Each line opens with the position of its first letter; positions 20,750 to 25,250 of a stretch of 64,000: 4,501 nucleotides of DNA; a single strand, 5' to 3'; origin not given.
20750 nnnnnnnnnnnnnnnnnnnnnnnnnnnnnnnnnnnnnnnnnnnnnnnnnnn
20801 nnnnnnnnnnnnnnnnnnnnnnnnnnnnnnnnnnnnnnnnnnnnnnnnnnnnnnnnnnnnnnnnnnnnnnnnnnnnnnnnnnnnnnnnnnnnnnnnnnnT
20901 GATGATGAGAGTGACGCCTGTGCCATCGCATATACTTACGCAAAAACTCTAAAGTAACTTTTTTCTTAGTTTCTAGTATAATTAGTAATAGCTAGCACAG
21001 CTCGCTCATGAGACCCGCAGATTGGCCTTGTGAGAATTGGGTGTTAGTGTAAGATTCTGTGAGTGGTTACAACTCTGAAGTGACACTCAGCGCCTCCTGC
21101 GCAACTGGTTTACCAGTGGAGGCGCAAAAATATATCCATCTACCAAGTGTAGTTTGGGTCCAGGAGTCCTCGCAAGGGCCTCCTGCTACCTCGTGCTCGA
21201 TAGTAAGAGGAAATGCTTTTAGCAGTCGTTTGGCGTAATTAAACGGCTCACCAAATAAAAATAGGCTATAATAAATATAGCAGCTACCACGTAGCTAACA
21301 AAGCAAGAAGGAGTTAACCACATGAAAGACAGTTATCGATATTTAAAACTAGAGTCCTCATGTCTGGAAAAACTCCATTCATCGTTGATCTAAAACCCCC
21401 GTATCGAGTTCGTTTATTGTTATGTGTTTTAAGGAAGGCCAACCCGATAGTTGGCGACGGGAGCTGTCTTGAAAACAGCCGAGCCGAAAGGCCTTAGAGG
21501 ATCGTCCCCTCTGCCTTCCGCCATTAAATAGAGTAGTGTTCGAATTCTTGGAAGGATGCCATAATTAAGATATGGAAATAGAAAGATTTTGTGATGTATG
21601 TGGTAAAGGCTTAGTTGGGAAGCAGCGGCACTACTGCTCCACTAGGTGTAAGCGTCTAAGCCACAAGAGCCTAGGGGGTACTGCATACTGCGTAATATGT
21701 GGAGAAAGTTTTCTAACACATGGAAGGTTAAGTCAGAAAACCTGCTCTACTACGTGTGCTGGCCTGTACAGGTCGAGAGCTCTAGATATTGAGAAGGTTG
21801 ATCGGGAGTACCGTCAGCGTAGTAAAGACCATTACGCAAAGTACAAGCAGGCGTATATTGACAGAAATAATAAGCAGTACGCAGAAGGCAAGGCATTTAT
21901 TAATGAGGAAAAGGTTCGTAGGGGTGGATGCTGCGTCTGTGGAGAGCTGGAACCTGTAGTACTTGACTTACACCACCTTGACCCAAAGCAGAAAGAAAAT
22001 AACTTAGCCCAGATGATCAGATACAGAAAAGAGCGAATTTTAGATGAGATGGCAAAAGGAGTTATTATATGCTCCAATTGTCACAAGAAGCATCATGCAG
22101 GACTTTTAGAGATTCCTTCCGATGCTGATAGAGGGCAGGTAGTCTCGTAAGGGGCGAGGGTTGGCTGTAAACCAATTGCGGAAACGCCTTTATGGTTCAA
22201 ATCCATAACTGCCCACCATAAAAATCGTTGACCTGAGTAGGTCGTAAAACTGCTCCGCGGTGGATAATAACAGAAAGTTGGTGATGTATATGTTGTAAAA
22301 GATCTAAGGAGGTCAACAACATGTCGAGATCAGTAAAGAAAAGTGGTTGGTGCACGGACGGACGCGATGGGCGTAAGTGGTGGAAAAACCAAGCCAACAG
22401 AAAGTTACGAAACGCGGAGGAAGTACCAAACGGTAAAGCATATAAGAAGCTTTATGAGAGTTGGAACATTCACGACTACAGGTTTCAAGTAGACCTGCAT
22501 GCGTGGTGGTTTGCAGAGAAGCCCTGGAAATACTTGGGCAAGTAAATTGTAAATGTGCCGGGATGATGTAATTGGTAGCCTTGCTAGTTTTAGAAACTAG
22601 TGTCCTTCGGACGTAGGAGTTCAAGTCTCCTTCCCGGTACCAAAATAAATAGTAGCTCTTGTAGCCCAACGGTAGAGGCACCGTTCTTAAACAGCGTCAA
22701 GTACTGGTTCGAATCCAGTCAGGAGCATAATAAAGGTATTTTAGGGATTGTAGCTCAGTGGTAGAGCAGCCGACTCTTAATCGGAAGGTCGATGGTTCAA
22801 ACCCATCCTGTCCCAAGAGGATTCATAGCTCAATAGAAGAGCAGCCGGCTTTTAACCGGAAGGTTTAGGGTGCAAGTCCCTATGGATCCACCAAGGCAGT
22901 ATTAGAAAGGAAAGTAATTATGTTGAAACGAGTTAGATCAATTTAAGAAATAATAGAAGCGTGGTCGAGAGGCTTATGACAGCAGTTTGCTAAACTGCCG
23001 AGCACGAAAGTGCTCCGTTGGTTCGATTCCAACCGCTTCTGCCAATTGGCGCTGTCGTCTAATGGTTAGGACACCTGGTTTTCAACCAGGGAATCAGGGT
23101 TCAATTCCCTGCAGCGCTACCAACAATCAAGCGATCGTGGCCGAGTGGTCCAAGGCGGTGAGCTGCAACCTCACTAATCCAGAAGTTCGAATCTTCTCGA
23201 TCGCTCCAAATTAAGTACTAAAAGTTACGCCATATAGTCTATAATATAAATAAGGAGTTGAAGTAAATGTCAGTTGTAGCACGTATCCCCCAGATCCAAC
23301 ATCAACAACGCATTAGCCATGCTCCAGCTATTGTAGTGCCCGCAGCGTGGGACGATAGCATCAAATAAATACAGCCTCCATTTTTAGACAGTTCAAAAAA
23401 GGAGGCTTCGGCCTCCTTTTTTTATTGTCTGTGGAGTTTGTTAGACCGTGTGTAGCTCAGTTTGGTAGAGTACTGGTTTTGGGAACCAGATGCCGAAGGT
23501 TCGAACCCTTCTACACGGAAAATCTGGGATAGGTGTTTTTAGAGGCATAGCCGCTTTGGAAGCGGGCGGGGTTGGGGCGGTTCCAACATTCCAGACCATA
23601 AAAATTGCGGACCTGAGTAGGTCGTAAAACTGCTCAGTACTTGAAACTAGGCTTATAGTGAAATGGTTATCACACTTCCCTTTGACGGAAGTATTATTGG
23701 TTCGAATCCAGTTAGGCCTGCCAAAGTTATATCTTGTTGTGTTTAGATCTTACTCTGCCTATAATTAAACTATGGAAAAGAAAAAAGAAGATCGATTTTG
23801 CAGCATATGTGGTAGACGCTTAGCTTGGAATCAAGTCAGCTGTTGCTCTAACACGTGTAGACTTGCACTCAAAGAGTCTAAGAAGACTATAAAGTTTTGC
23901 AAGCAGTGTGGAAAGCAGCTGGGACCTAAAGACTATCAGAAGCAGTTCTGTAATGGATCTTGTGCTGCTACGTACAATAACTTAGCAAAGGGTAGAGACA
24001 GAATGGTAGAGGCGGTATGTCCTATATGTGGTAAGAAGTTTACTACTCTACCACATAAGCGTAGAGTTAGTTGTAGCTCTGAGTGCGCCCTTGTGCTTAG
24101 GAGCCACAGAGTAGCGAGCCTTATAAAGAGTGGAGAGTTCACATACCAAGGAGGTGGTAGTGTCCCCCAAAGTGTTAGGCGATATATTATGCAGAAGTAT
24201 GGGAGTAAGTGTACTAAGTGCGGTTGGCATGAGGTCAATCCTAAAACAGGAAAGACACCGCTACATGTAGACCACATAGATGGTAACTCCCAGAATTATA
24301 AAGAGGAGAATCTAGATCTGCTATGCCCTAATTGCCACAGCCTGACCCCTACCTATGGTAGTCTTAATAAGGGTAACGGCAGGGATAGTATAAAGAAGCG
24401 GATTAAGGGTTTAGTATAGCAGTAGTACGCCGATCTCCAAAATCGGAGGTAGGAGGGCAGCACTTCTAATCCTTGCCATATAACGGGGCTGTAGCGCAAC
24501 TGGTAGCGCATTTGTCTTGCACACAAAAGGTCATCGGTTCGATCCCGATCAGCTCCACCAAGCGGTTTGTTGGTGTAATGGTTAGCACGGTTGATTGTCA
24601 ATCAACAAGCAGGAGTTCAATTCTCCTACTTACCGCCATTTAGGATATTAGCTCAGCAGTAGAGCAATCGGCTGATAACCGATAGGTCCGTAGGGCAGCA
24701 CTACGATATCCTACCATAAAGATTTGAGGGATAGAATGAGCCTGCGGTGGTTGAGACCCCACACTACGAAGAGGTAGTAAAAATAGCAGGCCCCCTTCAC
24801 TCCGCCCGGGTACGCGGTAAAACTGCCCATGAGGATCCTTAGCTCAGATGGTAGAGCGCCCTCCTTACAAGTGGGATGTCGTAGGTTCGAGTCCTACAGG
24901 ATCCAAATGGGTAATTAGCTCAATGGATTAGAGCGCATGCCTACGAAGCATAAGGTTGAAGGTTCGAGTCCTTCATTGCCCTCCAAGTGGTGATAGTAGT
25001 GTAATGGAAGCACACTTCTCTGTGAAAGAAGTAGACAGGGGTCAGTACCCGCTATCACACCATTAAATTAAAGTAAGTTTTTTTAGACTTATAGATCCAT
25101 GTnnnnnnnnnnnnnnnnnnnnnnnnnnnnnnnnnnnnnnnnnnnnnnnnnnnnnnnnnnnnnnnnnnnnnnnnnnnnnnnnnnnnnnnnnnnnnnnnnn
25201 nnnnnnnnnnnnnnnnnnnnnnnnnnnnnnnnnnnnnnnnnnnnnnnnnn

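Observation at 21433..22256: HNH gene flanked by two degenerate tRNAs; the tRNA-Tyr-like 5' end overlaps the HEG stop codon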

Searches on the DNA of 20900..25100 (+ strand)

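Call 6: search_dna_similar(query=window:20900-25100:+, collection=phages, mode=distant, max_rows=30)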
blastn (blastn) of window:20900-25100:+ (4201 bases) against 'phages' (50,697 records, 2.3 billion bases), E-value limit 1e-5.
Records with a match: 694; places in all: 700; records where one place covers at least 80% of the query: 0.
Best place of each record, by identity: 90-95% 22; 80-90% 541; 60-80% 131.
By first word of the organism name: Mycobacterium 226; Synechococcus 71; Salmonella 60; Klebsiella 56; Escherichia 50; Acinetobacter 42; Bacillus 29; Aeromonas 18; Erwinia 16; Shigella 13; and 35 more.
By host as written in the record: Mycobacterium smegmatis mc2 155 161; - 86; Mycobacterium smegmatis mc#155 40; Klebsiella pneumoniae 24; Escherichia coli 17; Acinetobacter baumannii 13; Salmonella enterica subsp. enterica serovar Enteritidis PT1 11; Bacillus subtilis BEST7003 8; and 189 more.
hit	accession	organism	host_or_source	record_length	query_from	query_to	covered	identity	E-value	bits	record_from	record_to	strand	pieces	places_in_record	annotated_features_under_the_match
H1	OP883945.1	Stenotrophomonas phage CM1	Stenotrophomonas maltophilia SRM01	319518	3577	4006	4%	82.0%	1e-12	159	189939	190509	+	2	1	record has no annotation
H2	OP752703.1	Stenotrophomonas phage RAS14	Stenotrophomonas maltophilia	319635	3577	4006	4%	82.0%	1e-12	159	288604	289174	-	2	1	hypothetical protein | tRNA-Val | tRNA-Ala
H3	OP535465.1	Synechococcus phage S-CREM1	Synechococcus sp. CB0101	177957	533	2610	4%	79.5%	3e-9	133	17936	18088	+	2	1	tRNA-Ser | tRNA-Pro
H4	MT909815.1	Enterococcus phage iF6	Enterococcus faecium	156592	3281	3439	4%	73.0%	8e-16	94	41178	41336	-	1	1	none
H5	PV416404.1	Erythrobacter phage XM05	Erythrobacter sp. JL475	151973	1852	3661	3%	81.5%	3e-8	130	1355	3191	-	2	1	none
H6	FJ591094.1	Sulfitobacter phage EE36phi1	Sulfitobacter sp. EE36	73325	1851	2620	3%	82.1%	1e-7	132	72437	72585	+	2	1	none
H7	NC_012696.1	Sulfitobacter phage EE36phi1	Sulfitobacter sp. EE-36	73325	1851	2620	3%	82.1%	1e-7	132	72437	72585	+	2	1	none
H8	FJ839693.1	Enterobacteria phage RB51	-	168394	1846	1995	4%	72.6%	2e-11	79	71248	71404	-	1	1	tRNA-Arg | tRNA-Asn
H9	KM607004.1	Enterobacteria phage RB68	Escherichia coli B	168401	1846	1995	4%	72.6%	2e-11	79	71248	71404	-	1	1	tRNA-Arg | tRNA-Asn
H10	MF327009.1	Shigella phage Sf25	Shigella flexneri; Shigella sonnei; ...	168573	1846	1995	4%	72.6%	2e-11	79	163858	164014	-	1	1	tRNA-Arg | tRNA-Asn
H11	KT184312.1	Enterobacteria phage Kha5h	Escherichia coli O103:H2 90-3128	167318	1846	1995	4%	72.6%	2e-11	79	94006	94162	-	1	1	tRNA-Arg | tRNA-Asn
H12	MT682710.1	Escherichia phage vB_EcoM_FT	poultry farms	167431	1846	1995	4%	72.6%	2e-11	79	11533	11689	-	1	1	none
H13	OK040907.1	Enterobacteria phage Ac3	Escherichia coli O127:B8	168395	1846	1995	4%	72.6%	2e-11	79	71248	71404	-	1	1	tRNA-Arg | tRNA-Asn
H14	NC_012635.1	Enterobacteria phage RB51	-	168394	1846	1995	4%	72.6%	2e-11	79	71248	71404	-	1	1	tRNA-Arg | tRNA-Asn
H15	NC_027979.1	Enterobacteria phage RB68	Escherichia coli B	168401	1846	1995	4%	72.6%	2e-11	79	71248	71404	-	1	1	tRNA-Arg | tRNA-Asn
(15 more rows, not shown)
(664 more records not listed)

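Call 11: search_rna_families(source=window, start=21400, end=22270, threshold=evalue, max_evalue=10, show_alignments=4)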
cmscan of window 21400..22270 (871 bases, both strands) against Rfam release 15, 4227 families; matches with E-value up to 10: 3.
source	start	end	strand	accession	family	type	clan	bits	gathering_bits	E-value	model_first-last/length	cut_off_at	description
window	21430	21529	-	RF00021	Spot_42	Gene; sRNA;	-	15.7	80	3.6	1-115/115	no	Spot 42 RNA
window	22057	22089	-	RF00039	DicF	Gene; antisense;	-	14.4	48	3.6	1-52/52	no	DicF RNA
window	21428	21543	+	RF02223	sX4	Gene; sRNA;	-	12.5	70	5.7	1-167/167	no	Proteobacterial sRNA sX4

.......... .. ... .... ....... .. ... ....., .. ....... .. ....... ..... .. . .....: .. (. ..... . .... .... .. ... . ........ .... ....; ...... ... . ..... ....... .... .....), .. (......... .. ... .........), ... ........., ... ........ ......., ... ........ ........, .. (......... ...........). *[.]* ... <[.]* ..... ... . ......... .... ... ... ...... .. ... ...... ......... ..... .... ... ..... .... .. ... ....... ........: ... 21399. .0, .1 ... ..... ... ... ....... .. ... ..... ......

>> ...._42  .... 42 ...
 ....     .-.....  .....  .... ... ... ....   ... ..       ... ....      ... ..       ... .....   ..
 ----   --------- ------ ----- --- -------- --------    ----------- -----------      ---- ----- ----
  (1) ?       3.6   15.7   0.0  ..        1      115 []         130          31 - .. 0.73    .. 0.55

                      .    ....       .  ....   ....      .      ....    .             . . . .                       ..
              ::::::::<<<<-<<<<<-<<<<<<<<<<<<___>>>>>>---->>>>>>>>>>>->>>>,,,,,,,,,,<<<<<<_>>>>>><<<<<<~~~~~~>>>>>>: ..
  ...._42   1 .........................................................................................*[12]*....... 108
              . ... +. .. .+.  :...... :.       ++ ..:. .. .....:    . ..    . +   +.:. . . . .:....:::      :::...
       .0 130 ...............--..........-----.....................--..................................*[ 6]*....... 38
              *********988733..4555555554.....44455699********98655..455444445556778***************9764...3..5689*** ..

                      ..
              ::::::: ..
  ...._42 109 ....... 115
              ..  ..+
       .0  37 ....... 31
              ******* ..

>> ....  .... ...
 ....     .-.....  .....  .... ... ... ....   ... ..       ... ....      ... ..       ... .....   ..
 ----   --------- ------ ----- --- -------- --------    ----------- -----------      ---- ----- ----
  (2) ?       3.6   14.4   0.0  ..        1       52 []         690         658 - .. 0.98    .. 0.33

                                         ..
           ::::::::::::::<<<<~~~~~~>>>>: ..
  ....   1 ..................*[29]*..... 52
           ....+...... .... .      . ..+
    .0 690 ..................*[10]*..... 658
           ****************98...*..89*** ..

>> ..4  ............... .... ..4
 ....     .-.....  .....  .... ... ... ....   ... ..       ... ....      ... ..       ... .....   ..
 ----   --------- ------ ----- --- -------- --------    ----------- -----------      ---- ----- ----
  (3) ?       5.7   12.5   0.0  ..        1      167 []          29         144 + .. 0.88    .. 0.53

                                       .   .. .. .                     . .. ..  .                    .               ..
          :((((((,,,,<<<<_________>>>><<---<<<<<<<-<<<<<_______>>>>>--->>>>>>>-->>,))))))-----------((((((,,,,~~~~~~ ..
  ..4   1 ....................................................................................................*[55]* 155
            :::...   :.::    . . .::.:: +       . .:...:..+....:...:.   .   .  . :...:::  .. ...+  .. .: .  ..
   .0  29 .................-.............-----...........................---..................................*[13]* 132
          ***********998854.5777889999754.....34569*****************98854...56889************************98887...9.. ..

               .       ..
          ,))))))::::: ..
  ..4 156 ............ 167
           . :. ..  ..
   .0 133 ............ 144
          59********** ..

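Call 72: search_rna_families(source=window, start=24395, end=24485, threshold=evalue, max_evalue=1, show_alignments=1)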
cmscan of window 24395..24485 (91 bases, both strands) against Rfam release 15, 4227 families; matches with E-value up to 1: 2.
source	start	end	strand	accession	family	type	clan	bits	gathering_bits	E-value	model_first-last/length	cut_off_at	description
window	24405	24475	+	RF00005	tRNA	Gene; tRNA;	CL00001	41.4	29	3.3e-08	1-71/71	no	tRNA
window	24431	24445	+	RF00390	TYMV_upPK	Cis-reg;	-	14.2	38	0.84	9-23/23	no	turnip yellow mosaic virus upstream pseudo-knot (TYMV_upPK)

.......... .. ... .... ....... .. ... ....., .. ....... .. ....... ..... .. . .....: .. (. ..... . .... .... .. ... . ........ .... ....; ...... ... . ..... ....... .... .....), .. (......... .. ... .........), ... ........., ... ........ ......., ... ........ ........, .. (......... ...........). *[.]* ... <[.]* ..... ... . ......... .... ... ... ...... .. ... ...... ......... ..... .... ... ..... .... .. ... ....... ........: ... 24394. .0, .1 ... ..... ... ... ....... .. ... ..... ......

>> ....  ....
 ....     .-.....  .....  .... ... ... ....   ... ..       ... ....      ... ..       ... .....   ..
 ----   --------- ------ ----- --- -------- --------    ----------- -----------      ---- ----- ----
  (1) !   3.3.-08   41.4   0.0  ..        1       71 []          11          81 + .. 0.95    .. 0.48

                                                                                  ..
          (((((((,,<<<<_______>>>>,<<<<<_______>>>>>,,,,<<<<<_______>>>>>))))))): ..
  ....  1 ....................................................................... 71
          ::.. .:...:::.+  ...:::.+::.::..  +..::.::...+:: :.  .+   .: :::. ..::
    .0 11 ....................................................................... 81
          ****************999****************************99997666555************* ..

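Call 73: search_rna_families(source=window, start=22125, end=22225, threshold=evalue, max_evalue=10, show_alignments=2)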
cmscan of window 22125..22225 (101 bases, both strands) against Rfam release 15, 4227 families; matches with E-value up to 10: 3.
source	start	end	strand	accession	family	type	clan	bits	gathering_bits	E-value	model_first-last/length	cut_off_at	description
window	22133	22215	+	RF00005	tRNA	Gene; tRNA;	CL00001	30.8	29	3e-05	1-71/71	no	tRNA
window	22177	22225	-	RF03066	COG3610-DE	Gene; sRNA;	-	11.9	73.5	3.3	74-116/116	5'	COG3610-DE RNA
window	22163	22225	+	RF04321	tmRNA_permuted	Gene;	-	7.4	47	6.8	1-186/213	3'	permuted transfer-messenger RNA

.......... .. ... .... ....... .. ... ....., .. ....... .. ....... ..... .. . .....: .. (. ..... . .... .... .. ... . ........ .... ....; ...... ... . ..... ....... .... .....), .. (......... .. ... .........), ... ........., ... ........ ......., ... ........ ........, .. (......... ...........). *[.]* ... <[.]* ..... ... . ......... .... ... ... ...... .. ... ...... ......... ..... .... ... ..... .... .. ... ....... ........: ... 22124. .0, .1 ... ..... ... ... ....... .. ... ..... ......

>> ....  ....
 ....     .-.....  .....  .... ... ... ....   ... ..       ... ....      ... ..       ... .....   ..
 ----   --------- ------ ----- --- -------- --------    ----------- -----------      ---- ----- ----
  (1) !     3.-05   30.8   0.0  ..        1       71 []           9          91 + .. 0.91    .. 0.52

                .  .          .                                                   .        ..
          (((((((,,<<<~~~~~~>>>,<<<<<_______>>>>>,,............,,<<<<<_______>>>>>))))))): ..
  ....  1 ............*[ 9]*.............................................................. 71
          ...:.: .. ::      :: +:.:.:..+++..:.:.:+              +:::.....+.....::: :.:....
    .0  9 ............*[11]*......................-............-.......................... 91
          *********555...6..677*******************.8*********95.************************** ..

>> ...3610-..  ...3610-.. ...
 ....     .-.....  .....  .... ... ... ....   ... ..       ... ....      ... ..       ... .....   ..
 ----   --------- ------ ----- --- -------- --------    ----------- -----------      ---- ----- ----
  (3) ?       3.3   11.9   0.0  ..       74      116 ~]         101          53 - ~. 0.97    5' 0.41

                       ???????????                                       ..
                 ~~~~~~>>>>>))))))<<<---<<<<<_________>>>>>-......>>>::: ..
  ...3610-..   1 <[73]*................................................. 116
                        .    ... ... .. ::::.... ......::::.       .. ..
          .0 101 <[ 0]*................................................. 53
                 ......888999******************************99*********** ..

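Call 74: search_rna_families(source=window, start=21425, end=21530, threshold=evalue, max_evalue=10, show_alignments=2)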
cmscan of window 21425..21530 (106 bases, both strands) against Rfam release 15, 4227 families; matches with E-value up to 10: 4.
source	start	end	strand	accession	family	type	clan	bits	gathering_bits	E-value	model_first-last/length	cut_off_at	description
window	21433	21519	+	RF01852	tRNA-Sec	Gene; tRNA;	CL00001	27.8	47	0.00042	1-91/91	no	Selenocysteine transfer RNA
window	21430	21529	-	RF00021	Spot_42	Gene; sRNA;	-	15.7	80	0.43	1-115/115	no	Spot 42 RNA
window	21472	21530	-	RF00259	IFN_gamma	Cis-reg;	-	12.5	40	3.1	108-169/169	5'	Interferon gamma 5' UTR regulatory element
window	21467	21530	+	RF01845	enod40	Gene;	-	6.6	45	9.3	34-96/263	3'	Early nodulin 40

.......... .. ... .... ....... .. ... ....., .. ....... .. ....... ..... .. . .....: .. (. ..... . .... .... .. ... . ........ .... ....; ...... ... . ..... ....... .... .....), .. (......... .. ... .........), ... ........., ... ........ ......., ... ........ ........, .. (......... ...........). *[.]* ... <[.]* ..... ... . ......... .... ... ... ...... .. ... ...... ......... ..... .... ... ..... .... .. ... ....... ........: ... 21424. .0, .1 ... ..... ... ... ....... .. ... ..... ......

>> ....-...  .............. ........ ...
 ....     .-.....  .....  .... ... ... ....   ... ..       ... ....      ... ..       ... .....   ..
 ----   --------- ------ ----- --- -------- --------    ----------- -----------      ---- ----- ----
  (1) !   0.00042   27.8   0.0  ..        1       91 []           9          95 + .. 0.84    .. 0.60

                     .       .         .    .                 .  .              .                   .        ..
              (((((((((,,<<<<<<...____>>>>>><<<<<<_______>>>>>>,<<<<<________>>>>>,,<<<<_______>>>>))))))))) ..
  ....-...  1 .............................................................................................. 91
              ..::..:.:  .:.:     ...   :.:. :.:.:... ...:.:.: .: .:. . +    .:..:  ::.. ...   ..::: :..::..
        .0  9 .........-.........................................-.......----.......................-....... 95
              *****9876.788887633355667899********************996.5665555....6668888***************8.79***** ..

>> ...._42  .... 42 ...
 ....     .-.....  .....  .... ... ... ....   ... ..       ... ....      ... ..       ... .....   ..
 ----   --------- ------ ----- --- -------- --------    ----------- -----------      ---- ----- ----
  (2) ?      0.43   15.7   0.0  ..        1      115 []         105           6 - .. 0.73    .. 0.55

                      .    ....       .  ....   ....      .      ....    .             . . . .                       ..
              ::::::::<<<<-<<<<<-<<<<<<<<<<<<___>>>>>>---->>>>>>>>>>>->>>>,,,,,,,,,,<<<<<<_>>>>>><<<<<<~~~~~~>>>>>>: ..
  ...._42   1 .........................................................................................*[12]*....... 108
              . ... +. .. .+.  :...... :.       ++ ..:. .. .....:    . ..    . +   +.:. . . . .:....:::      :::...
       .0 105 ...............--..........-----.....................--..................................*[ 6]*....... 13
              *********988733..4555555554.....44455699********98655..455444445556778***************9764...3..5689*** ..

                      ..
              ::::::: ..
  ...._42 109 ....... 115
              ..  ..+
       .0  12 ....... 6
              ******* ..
